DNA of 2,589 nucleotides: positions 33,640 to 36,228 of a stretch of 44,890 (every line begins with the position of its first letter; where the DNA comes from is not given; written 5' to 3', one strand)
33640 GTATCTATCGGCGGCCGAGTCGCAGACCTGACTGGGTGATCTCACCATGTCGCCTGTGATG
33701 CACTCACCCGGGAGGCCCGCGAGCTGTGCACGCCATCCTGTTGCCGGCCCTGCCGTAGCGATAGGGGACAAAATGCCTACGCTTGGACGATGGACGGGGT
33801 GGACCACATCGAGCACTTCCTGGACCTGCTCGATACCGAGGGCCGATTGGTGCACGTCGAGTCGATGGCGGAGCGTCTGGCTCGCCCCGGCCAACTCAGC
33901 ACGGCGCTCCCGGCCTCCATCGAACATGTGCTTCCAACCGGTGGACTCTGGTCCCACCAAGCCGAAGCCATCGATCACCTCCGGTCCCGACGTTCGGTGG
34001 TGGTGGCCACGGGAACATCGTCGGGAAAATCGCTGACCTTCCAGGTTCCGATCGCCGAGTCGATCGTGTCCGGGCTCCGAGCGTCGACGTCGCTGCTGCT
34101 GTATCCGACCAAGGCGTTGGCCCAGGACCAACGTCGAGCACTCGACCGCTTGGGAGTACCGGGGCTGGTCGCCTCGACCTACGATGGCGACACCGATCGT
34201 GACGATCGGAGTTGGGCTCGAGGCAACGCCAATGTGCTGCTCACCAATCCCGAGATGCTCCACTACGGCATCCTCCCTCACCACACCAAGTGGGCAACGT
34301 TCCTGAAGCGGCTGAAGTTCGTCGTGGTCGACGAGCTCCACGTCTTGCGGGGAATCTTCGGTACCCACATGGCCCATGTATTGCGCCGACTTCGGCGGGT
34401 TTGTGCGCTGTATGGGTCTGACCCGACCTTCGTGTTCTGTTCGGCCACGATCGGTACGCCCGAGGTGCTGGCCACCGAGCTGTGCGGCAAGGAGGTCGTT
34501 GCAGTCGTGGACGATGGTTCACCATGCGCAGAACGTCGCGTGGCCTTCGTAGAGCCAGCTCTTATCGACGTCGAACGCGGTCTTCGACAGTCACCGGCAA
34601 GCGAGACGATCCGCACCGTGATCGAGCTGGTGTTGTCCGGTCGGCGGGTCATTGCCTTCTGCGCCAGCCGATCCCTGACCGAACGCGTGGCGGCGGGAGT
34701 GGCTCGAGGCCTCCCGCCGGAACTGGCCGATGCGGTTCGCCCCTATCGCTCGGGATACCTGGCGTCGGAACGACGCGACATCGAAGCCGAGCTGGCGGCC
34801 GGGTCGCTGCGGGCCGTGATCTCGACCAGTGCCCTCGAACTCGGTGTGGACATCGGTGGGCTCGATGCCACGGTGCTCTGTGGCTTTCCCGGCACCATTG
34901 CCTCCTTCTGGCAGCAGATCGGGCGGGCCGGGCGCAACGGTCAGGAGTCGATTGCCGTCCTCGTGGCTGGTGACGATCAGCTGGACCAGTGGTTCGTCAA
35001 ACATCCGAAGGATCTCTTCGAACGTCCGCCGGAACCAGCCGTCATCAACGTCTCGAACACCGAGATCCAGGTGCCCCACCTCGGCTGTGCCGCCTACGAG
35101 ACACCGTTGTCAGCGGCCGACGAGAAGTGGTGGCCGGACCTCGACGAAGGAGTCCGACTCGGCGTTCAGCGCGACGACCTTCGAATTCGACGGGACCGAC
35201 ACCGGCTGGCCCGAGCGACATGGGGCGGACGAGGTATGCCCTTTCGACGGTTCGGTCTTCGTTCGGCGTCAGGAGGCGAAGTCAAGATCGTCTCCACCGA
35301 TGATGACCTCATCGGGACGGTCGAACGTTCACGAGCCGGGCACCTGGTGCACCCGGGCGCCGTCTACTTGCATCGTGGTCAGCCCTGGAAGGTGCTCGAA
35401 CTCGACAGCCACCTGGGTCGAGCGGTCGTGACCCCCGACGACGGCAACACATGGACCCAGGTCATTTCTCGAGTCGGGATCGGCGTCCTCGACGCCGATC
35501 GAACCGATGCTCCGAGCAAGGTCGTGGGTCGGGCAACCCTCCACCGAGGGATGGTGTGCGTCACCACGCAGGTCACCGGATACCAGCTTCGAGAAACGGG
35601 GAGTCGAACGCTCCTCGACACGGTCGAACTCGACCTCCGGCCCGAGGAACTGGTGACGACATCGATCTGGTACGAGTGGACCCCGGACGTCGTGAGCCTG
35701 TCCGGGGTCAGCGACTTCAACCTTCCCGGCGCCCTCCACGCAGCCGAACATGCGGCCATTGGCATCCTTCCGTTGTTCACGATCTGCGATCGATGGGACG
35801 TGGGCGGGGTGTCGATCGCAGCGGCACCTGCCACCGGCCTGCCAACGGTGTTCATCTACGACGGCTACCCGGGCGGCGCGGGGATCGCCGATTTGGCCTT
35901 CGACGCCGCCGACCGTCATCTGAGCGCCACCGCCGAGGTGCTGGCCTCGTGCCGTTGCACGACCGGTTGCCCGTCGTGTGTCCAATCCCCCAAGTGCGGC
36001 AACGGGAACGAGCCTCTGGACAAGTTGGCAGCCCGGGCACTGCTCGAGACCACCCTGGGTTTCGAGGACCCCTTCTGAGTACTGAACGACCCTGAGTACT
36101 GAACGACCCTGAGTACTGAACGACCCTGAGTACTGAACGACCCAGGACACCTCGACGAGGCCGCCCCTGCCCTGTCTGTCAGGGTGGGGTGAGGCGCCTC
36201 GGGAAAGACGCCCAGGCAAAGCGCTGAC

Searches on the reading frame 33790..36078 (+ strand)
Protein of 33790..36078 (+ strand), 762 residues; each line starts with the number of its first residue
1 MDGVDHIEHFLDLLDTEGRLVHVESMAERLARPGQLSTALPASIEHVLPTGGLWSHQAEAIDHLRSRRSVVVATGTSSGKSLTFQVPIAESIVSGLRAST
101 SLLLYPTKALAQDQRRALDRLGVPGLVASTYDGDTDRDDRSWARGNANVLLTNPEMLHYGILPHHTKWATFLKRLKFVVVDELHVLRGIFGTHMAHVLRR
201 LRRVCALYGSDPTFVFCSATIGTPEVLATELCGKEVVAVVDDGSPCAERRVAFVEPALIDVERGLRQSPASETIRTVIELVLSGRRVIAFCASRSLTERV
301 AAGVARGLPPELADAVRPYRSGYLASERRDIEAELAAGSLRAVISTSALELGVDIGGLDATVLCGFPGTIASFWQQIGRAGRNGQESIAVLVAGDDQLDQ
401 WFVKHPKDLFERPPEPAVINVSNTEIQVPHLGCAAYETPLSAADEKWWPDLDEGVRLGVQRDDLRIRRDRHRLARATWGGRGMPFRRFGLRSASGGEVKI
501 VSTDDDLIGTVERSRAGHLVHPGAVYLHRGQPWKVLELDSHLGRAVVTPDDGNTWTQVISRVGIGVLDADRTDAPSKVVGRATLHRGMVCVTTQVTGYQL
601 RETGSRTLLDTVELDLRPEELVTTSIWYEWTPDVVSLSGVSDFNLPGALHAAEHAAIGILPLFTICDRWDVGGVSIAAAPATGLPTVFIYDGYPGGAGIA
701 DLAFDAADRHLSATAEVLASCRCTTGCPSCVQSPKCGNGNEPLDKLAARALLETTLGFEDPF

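Call 3: search_protein_families(library=pfam, proteins=[window:33790-36078:+], max_evalue=1)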
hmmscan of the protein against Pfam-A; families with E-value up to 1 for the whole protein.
window:33790-36078:+ (762 aa): 5 families
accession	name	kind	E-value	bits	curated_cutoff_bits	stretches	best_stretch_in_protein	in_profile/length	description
PF00270.35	DEAD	-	3.5e-29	102.1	26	1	55-222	2-161/167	DEAD/DEAH box helicase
PF09369.15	MZB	-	1.1e-21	77.7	24.2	1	652-731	1-80/80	MrfA Zn-binding domain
PF00271.37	Helicase_C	-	2e-13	51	23.5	1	275-384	4-110/110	Helicase conserved C-terminal domain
PF22982.3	WHD_HRQ1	-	1.7e-05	26.2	27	1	419-449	1-32/70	ATP-dependent helicase HRQ1, winged helix domain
PF22590.2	Cas3-like_C_2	-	0.0094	16.7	27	1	313-384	29-105/106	CRISPR-associated nuclease/helicase Cas3, C-terminal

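Call 4: search_protein_families(library=ncbifam, proteins=[window:33790-36078:+], max_evalue=1)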
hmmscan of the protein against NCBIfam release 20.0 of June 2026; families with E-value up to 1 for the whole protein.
window:33790-36078:+ (762 aa): 33 families (the best 25 are shown)
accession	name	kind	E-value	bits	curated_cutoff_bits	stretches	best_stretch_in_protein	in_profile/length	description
TIGR03817.1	DECH_helic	hypoth_equivalog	1.3e-243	810.5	874.1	1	21-755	2-738/742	helicase/secretion neighborhood putative DEAH-box helicase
TIGR04121.1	DEXH_lig_assoc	equivalog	3.5e-35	121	850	1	55-393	16-357/804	ligase-associated DNA damage response DEXH box helicase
NF010338.0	PRK13767.1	equivalog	1.4e-30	106.3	849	1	56-386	37-388/877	ATP-dependent helicase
NF041063.1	DpdF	equivalog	1.1e-19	70.5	550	2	66-186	157-282/813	protein DpdF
TIGR01389.1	recQ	equivalog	4.1e-17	61.9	640.2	1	56-395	17-330/591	DNA helicase RecQ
NF007284.0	PRK09751.1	equivalog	1.7e-16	58.7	1496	2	326-382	362-418/1538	ATP-dependent helicase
TIGR00614.1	recQ_fam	subfamily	2e-15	56.6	219.8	2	272-392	214-329/470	RecQ family ATP-dependent DNA helicase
NF002654.0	PRK02362.1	equivalog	4.3e-13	48.5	887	1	40-322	8-281/739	ATP-dependent DNA helicase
NF008279.0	PRK11057.1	equivalog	9.3e-12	44.1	1015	1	56-394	29-341/608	ATP-dependent DNA helicase RecQ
NF001308.0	PRK00254.1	equivalog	4.5e-11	41.7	1216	1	53-306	24-260/720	ATP-dependent DNA helicase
NF041067.1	DpdJ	equivalog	1e-10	40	800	2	171-237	358-421/1482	protein DpdJ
TIGR03158.1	cas3_cyano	exception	6.9e-09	35.3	69.1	2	56-120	1-61/357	type I-D CRISPR-associated helicase Cas3'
NF010337.0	PRK13766.1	equivalog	2e-08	32.8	610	2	267-397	346-482/781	Hef nuclease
NF002251.0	PRK01172.1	equivalog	5.8e-08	31.4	891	1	53-306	23-258/674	ATP-dependent DNA helicase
TIGR02621.3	cas3_GSU0051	exception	9e-08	31.4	400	1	177-393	170-385/854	type I-G CRISPR-associated helicase/endonuclease Cas3g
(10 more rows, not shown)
